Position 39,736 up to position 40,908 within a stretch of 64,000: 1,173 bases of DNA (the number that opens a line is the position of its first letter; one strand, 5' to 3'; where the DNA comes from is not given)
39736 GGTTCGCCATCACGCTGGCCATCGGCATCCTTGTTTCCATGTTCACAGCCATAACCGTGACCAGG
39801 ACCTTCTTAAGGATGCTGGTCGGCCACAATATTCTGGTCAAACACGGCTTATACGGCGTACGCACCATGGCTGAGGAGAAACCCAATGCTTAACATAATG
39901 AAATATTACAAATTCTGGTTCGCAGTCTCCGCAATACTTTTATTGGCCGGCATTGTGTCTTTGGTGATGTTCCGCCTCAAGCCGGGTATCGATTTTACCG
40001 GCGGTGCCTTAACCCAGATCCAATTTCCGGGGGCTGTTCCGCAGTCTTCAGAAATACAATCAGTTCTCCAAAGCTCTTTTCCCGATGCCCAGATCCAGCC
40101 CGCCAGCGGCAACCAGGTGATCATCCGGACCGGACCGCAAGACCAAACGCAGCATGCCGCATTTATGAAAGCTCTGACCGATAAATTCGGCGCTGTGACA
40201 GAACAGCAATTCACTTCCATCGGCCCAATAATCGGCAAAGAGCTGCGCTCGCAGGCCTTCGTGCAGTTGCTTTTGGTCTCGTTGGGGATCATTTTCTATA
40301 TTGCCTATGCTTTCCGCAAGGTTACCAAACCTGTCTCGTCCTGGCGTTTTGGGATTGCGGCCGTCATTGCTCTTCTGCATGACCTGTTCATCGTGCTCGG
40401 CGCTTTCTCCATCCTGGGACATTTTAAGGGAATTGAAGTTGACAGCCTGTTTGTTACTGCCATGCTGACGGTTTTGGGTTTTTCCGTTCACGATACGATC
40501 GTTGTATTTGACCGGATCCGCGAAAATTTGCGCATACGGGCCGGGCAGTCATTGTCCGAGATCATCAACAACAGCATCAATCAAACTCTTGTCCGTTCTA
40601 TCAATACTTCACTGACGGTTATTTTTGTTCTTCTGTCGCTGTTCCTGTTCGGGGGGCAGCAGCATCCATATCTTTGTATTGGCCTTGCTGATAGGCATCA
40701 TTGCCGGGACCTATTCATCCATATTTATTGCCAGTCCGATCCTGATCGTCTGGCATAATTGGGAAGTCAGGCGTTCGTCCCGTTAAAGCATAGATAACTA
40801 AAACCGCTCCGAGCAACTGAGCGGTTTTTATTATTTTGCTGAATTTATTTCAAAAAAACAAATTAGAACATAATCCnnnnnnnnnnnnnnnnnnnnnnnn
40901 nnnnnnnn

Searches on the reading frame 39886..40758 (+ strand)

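Call 64: search_protein_families(library=pfam, proteins=[window:39886-40758:+], max_evalue=0.001)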
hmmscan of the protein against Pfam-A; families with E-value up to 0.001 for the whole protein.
window:39886-40758:+ (290 aa): 2 families
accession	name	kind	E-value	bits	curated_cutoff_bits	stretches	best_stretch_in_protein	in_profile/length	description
PF02355.23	SecD_SecF_C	-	9.3e-45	152.8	20.5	1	96-258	5-155/189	Protein export membrane protein SecD/SecF, C-terminal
PF07549.19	Sec_GG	-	0.00012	21.9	20.3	1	24-47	1-24/28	SecD/SecF GG Motif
